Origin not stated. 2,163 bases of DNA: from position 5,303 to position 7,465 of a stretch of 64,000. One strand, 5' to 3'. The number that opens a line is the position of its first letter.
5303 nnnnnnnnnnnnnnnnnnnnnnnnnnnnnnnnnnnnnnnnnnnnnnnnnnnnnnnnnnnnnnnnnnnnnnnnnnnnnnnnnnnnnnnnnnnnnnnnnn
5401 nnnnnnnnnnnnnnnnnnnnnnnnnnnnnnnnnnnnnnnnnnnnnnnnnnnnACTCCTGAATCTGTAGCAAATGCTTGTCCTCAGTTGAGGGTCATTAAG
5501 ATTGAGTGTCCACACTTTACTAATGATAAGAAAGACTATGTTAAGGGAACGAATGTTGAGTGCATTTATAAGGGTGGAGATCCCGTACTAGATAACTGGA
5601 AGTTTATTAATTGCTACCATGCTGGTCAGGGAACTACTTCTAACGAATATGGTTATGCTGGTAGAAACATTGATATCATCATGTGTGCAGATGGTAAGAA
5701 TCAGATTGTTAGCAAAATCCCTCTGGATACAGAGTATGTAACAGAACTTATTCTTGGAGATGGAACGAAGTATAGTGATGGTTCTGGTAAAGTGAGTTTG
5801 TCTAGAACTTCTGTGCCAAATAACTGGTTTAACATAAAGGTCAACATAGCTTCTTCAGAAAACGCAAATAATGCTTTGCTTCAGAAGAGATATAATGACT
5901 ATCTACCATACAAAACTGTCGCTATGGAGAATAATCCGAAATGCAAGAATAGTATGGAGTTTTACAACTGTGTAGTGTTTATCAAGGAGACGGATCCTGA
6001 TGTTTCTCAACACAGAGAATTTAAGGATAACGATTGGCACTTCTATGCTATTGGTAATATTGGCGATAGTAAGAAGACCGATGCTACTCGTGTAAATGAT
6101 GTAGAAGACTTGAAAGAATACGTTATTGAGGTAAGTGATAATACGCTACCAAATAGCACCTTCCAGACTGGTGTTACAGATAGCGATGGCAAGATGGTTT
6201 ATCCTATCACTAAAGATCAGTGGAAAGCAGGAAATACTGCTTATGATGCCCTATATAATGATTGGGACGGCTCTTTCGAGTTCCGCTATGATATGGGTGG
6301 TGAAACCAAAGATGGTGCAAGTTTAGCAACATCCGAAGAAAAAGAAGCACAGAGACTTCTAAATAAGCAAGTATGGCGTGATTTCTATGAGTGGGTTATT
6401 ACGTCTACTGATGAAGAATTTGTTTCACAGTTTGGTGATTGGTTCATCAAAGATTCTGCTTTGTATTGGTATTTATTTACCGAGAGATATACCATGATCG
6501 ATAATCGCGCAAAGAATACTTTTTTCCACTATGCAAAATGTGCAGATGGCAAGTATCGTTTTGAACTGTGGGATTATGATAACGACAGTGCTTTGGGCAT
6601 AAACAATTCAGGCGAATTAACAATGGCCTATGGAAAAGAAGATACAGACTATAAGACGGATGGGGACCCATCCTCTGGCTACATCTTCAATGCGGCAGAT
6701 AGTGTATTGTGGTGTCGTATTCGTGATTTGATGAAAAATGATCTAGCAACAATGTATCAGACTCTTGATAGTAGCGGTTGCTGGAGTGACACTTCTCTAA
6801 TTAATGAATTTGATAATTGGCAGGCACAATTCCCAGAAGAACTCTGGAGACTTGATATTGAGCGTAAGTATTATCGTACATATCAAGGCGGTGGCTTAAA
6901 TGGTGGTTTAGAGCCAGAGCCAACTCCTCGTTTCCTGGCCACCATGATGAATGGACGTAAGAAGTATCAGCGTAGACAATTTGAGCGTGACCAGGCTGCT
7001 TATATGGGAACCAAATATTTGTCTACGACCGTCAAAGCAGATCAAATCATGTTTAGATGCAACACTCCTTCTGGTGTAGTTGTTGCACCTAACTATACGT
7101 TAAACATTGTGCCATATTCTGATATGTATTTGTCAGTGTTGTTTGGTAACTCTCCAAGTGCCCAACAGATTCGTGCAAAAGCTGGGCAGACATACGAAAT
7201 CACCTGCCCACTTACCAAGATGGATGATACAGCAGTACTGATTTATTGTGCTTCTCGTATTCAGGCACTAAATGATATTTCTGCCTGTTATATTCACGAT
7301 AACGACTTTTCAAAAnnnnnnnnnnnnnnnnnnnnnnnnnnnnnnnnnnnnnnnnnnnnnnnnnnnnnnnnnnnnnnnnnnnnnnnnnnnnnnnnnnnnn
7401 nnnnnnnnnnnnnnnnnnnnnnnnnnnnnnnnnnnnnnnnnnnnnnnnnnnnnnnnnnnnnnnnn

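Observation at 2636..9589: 2317-aa virion-module protein combining a fibre adaptor with CotH-like, LRR, Listeria-Bacteroides repeat and LamG-like regions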

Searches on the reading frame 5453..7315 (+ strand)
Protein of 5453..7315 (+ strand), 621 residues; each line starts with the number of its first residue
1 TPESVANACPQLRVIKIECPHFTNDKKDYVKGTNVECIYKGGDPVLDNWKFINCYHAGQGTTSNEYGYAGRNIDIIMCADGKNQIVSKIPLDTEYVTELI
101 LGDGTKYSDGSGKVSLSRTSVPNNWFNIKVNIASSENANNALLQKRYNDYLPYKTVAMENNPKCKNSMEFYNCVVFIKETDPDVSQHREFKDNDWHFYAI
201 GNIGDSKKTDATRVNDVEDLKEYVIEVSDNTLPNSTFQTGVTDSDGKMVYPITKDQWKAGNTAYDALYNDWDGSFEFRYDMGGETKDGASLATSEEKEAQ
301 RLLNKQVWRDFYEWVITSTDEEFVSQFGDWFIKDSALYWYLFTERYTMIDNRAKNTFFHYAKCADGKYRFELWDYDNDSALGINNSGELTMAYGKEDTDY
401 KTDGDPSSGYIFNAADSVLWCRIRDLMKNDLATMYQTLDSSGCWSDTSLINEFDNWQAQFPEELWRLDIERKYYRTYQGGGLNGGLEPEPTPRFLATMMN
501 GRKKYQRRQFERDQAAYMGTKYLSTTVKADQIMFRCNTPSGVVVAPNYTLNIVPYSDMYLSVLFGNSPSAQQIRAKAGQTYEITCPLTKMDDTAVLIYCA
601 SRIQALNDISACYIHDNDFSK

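Call 8: search_protein_families(library=pfam, proteins=[window:5483-7315:+], max_evalue=10)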
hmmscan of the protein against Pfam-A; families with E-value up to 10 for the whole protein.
window:5483-7315:+ (611 aa): 2 families
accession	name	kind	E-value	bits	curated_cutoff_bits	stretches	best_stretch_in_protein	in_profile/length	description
PF22627.1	AglB_core-like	-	0.015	16.1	27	1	158-250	2-93/111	AglB core domain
PF21551.2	CSL4_N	-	0.083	13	27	1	38-67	17-46/57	Exosome complex component CSL4, N-terminal domain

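Call 24: search_protein_representatives(protein=window:5453-7315:+)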
Query: 621 residues. Proteins with E-value up to 0.001 (for the whole library): 1099; up to 1e-10: 853; up to 1e-30: 377. The best 150 are listed.
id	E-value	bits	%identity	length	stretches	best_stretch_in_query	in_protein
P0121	0.0e+00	1053.7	73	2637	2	1-363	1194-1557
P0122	1.2e-282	955.4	69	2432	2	1-362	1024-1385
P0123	1.2e-282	955.4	67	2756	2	1-362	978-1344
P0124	1.1e-279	945.6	71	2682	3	355-620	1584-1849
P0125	4.9e-271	917.1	70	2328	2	2-363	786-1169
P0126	1.3e-250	849.6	63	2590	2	1-373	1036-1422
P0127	5.8e-242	821.1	63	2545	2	2-363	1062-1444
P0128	2.8e-240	815.5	61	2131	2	1-363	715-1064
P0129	1.1e-232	790.4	65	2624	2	1-363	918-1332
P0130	1.7e-230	783.2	65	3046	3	1-242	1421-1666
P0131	2.8e-212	723.0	57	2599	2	1-363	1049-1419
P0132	4.0e-210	715.9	62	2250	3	361-621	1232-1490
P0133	7.8e-206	701.7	61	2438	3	1-363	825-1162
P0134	2.3e-204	696.9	60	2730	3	1-363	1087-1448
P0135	1.1e-201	688.0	71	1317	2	347-621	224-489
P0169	7.8e-143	493.6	49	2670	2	4-365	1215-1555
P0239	2.8e-85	303.5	48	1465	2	4-258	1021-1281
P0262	6.3e-70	252.8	35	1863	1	3-613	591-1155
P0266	1.1e-67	245.4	36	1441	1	8-613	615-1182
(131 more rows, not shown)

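Call 31: predict_structure(alignment_id=A2)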
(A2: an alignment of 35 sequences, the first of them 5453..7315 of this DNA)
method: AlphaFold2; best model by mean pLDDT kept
length: 621 residues; sequences in the alignment: 35
mean_pLDDT: 78.4   pTM: 0.76
mean pLDDT of the five models: 78.4, 76.5, 75.8, 74.3, 69.8
residues with pLDDT >= 90: 169; 70-90: 295; 50-70: 115; < 50: 42
segments of 3 or more residues with pLDDT < 50: 283-289, 380-401, 409-411, 518-523
pLDDT, mean of each block of 10 residues (from residue 1): 90 94 84 94 87 87 59 85 79 91 88 66 78 68 86 90 81 92 81 89 81 82 84 86 88 95 92 82 50 79 94 97 97 94 75 83 95 75 42 45 53 72 94 93 80 80 78 67 56 57 55 54 52 82 79 74 78 74 85 81 74 68 48
secondary structure, 60 per line:
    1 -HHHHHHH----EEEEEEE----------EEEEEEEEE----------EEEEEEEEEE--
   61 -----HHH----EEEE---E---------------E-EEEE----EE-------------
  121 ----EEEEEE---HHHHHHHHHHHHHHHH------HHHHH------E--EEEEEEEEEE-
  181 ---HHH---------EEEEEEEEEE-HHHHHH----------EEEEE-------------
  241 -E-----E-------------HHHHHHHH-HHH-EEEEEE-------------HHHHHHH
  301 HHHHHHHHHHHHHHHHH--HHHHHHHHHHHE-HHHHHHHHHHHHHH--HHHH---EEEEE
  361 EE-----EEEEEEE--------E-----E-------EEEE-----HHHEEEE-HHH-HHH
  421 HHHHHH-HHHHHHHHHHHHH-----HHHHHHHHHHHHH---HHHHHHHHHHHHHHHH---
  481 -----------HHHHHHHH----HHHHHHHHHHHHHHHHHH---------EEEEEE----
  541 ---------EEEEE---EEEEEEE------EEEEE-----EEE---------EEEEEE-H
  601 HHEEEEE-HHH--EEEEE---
elements in order: H2-8 E13-19 E30-38 E49-58 E73-76 E98-101 E125-130 H134-149 H156-160 E170-179 E196-205 H207-212 E223-227 H262-269 E275-280 H294-317 H320-330 H333-346 H349-352 E356-362 E368-374 E397-400 E409-412 H418-426 H428-440 H446-458 H462-477 H492-499 H504-521 E531-536 E550-554 E558-564 E571-575 E581-583 E593-598 E603-607 E614-618

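Call 34: fold_search(model_id=the predicted structure, library=pdb)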
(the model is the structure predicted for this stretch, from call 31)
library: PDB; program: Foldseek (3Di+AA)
matches with E <= 10: 700; with E <= 0.001: 2
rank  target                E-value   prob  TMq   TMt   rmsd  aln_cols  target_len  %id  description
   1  5jda                  1.5e-08  1.00  0.33  0.54  12.3       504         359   10  Bacillus cereus CotH kinase plus Mg2+/AMP (released 2016-05-18)
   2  5jd9                  2.4e-08  1.00  0.34  0.55  12.2       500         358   10  Bacillus cereus CotH kinase (released 2016-05-18)
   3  7vt4_B                2.3e-02  0.98  0.09  0.13   5.2        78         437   14  Crystal structure of mutant E393Q of MtGlu5 (released 2022-09-07)
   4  7vt4_A                5.5e-02  0.92  0.09  0.13   7.0        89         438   12  Crystal structure of mutant E393Q of MtGlu5 (released 2022-09-07)
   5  7vt8                  8.2e-02  0.89  0.09  0.13   7.0        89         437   11  Crystal structure of MtGlu5 from Meiothermus taiwanensis WR-220 (released 2022-09-07)
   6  3lag_A                1.1e-01  0.38  0.07  0.33  13.1        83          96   13  The crystal structure of a functionally unknown protein RPA4178 from Rhodopseudomonas palustris CGA009 (released 2010-01-19)
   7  7tkt_A                1.1e-01  0.06  0.06  0.09  21.5       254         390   14  SthK closed state, cAMP-bound in the presence of detergent (released 2022-10-26)
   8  3lag_B                1.4e-01  0.28  0.07  0.30  12.8        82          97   13  The crystal structure of a functionally unknown protein RPA4178 from Rhodopseudomonas palustris CGA009 (released 2010-01-19)
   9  1dgw_A                1.6e-01  0.18  0.06  0.17  12.7        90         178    8  Structure of the rhombohedral crystal of canavalin from jack bean (released 1999-12-20)
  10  2ii8_D                2.0e-01  0.57  0.09  0.42   6.9       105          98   10  Anabaena sensory rhodopsin transducer (released 2007-03-20)
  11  6xwv_B                2.0e-01  0.28  0.07  0.26  13.5        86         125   13  Crystal structure of drosophila melanogaster CENP-C bound to CAL1 (released 2020-04-01)
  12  6xwv_D                2.0e-01  0.11  0.07  0.21  13.7        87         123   13  Crystal structure of drosophila melanogaster CENP-C bound to CAL1 (released 2020-04-01)
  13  2fqp_D                2.1e-01  0.23  0.07  0.31   9.9        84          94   13  Crystal structure of a cupin domain (bp2299) from bordetella pertussis tohama i at 1.80 A resolution (released 2006-05-16)
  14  6cju_A                2.1e-01  0.03  0.06  0.08  21.2       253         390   14  Structure of the SthK cyclic nucleotide-gated potassium channel in complex with cAMP (released 2018-08-01)
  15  9u8o_B                2.5e-01  0.30  0.07  0.33  11.9        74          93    8  Crystal structure of cupin-domain containing protein (AzcA) forming triazine (6-amino-4-oxo-4,5-dihydro-1,3,5-triazine (released 2026-04-01)
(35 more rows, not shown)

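Call 40: search_dna_similar(query=window:5453-7315:+, collection=phages, mode=protein, max_rows=25, max_evalue=0.001)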
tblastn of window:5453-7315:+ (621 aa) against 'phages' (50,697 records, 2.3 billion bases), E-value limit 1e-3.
Records with a match: 27; places in all: 27; records where one place covers at least 80% of the query: 0.
Best place of each record, by identity: <60% 27.
By first word of the organism name: Bacteroides 22; Bacteriophage 2; Bacillus 2; phage 1.
By host as written in the record: - 13; Bacteroides xylanisolvens HM7 2; Bacteroides koreensis HM3 2; Bacillus megaterium str. ATCC 43725 2; Bacteroides thetaiotaomicron jmh47 1; Bacteroides thetaiotaomicron jmh72 1; Bacteroides thetaiotaomicron jmh42 1; Bacteroides thetaiotaomicron jmh43 1; and 4 more.
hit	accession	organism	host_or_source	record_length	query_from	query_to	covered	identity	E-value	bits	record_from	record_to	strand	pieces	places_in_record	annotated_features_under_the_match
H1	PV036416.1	phage NatCom_3357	human feces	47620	270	620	57%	31.5%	2e-37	155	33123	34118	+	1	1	hypothetical protein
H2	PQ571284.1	Bacteroides phage BX-TP1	Bacteroides xylanisolvens HM7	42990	272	615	55%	25.1%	8e-6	55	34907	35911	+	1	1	hypothetical protein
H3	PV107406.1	Bacteroides phage jmh47_hp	Bacteroides thetaiotaomicron jmh47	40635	272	615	55%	25.1%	1e-5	54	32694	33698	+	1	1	similar to hypothetical protein; derived using Geneious Prime ...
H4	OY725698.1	Bacteroides phage p00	-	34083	272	615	55%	25.1%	2e-5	54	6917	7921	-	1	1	hypothetical protein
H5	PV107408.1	Bacteroides phage jmh72_hp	Bacteroides thetaiotaomicron jmh72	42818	272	615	55%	25.1%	2e-5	54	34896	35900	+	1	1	hypothetical protein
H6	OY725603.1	Bacteroides phage p00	-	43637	272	615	55%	25.1%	2e-5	54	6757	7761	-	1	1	hypothetical protein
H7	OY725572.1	Bacteroides phage p00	-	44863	272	615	55%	25.1%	2e-5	54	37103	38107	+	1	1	hypothetical protein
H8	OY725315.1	Bacteroides phage p00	-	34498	272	615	55%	25.1%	2e-5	54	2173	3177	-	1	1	hypothetical protein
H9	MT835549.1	Bacteriophage sp.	human fecal samples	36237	272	615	55%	25.1%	2e-5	54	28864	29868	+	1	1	record has no annotation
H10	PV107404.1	Bacteroides phage jmh42_hp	Bacteroides thetaiotaomicron jmh42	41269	272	615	55%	25.1%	2e-5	54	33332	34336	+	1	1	hypothetical protein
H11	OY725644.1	Bacteroides phage p00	-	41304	272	615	55%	25.1%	2e-5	54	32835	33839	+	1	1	hypothetical protein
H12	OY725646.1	Bacteroides phage p00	-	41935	272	615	55%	25.1%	2e-5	54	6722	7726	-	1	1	hypothetical protein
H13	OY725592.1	Bacteroides phage p00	-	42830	272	615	55%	25.1%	2e-5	54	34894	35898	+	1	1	hypothetical protein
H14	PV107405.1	Bacteroides phage jmh43_hp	Bacteroides thetaiotaomicron jmh43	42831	272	615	55%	25.1%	2e-5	54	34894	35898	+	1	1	hypothetical protein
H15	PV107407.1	Bacteroides phage jmh51_hp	Bacteroides thetaiotaomicron jmh51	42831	272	615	55%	25.1%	2e-5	54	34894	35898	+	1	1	hypothetical protein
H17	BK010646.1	Bacteroides phage p00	Bacteroides dorei CL02T12C06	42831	272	615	55%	25.1%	2e-5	54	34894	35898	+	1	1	hypothetical protein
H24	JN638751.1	Bacillus phage G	Bacillus megaterium str. ATCC 43725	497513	122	438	51%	24.4%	2e-6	57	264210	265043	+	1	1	353: gp353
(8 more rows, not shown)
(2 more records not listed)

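Call 41: search_protein_families(library=ncbifam, proteins=[window:5453-7315:+], max_evalue=1)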
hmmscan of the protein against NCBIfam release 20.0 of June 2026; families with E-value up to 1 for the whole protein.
window:5453-7315:+ (621 aa): 0 families

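Call 42: get_annotated_region(hit=H17, flank=5000)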
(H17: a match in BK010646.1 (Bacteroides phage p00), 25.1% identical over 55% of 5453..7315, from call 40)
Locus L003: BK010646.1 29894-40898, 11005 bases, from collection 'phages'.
description: TPA_exp: Bacteroides phage p00, complete sequence.
organism: Bacteroides phage p00 (NCBI taxid 2306278)
taxonomy: Viruses; Duplodnaviria; Heunggongvirae; Uroviricota; Caudoviricetes
host: Bacteroides dorei CL02T12C06; source: -; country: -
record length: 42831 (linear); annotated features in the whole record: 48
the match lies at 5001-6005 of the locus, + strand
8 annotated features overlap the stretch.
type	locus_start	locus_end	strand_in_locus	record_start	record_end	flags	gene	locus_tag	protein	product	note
CDS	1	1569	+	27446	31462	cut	-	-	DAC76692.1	minor tail protein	-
misc_feature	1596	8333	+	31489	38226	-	-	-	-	-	hypothetical protein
repeat_region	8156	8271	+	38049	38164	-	-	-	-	diversity generating retroelement variable repeat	-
misc_feature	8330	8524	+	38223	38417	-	-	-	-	-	hypothetical protein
repeat_region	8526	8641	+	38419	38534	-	-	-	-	diversity generating retroelement template repeat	-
CDS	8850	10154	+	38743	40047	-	-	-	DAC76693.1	reverse transcriptase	-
misc_feature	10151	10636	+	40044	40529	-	-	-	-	-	hypothetical protein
misc_feature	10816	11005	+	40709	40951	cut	-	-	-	-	hypothetical protein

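Call 43: get_annotated_region(hit=H24, flank=4000)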
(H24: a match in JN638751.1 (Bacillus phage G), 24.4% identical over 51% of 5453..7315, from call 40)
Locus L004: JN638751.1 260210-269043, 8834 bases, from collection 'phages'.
description: Bacillus phage G, complete genome.
organism: Bacillus phage G (NCBI taxid 2884420)
taxonomy: Viruses; Duplodnaviria; Heunggongvirae; Uroviricota; Caudoviricetes; Donellivirus; Donellivirus gee
host: Bacillus megaterium str. ATCC 43725; source: soil; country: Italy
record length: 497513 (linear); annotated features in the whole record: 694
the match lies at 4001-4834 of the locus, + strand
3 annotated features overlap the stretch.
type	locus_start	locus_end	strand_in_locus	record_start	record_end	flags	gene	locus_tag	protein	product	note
CDS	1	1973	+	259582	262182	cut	352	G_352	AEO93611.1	gp352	metallophosphoesterase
CDS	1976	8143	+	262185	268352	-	353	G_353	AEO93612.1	gp353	-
CDS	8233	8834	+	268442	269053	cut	354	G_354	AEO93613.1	gp354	-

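Call 44: search_protein_families(library=pfam, proteins=[L003:1596-8330:+, L004:1976-8140:+], max_evalue=1)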
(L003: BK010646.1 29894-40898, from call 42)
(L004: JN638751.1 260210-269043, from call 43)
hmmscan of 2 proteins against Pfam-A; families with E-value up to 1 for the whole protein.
L003:1596-8330:+ (2245 aa): 4 families
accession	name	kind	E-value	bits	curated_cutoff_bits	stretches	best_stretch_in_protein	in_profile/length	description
PF13385.13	Laminin_G_3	-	8.3e-09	36.2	27.6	1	729-872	13-149/151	Concanavalin A-like lectin/glucanases superfamily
PF23662.1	DUF7152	-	0.13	13.1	27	1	518-552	48-82/100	Domain of unknown function (DUF7152)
PF08757.17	CotH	-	0.45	10.4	23.8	1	1190-1292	154-245/322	CotH kinase protein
PF13584.12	BatD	-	0.91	10.6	24.1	0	347-412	1-71/92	BatD DUF11 like domain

L004:1976-8140:+ (2055 aa): 7 families
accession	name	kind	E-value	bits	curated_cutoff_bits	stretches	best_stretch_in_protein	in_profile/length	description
PF08757.17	CotH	-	3e-16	60.3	23.8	1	640-977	2-277/322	CotH kinase protein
PF13385.13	Laminin_G_3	-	7.4e-07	29.9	27.6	1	462-571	56-150/151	Concanavalin A-like lectin/glucanases superfamily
PF23952.1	LRR_EndoS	-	2.1e-06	28.4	27.9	1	1231-1317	28-114/116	Endo-beta-N-acetylglucosaminidase EndoS LRR domain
PF25013.1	LRR_Zer-1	-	8.1e-06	26.5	27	2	1262-1329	7-73/137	Zer-1-like, Leucine-rich repeats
PF13306.12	LRR_5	-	0.00033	21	27.7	1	1381-1476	10-101/127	BspA type Leucine rich repeat region (6 copies)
PF02973.23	Sialidase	-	0.00041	20.4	26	1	478-573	95-183/189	Sialidase, N-terminal domain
PF23622.1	LRR_At1g61320_AtMIF1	-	0.036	13.9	26.9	1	1227-1304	113-188/384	At1g61320/AtMIF1, LRR domain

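Call 45: get_annotated_region(hit=H1, flank=6000)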
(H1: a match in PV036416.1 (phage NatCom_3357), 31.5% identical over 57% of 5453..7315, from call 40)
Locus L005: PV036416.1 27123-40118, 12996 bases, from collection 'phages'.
description: Phage NatCom_3357, complete genome.
organism: phage NatCom_3357 (NCBI taxid 3403547)
taxonomy: Viruses; Duplodnaviria; Heunggongvirae; Uroviricota; Caudoviricetes; Ca. Heliusvirales
host: -; source: human feces; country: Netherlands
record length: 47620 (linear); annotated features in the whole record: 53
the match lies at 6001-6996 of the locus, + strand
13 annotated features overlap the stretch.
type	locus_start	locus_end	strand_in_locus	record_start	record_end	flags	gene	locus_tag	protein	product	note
CDS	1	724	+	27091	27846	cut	-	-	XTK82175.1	distal tail protein Dit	-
CDS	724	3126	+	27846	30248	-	-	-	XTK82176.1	hypothetical protein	-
CDS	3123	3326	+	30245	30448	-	-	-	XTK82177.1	hypothetical protein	-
CDS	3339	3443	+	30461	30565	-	-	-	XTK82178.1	hypothetical protein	-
CDS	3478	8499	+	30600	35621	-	-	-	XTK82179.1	hypothetical protein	-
CDS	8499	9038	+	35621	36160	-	-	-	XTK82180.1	hypothetical protein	-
CDS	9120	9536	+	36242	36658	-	-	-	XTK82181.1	holin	-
CDS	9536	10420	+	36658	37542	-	-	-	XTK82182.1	endolysin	-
CDS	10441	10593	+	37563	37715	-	-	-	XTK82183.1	hypothetical protein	-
CDS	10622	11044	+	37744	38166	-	-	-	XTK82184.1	hypothetical protein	-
CDS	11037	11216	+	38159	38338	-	-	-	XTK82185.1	hypothetical protein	-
CDS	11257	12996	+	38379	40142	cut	-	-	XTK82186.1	hypothetical protein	-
CDS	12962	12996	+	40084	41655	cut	-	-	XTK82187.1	hypothetical protein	-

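Call 46: search_solved_structures(query=L004:3773-5125:+, max_evalue=1, show_alignments=1)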
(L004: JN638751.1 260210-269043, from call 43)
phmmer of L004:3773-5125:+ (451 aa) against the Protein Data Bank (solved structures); distinct sequences matched with E-value up to 1: 0.
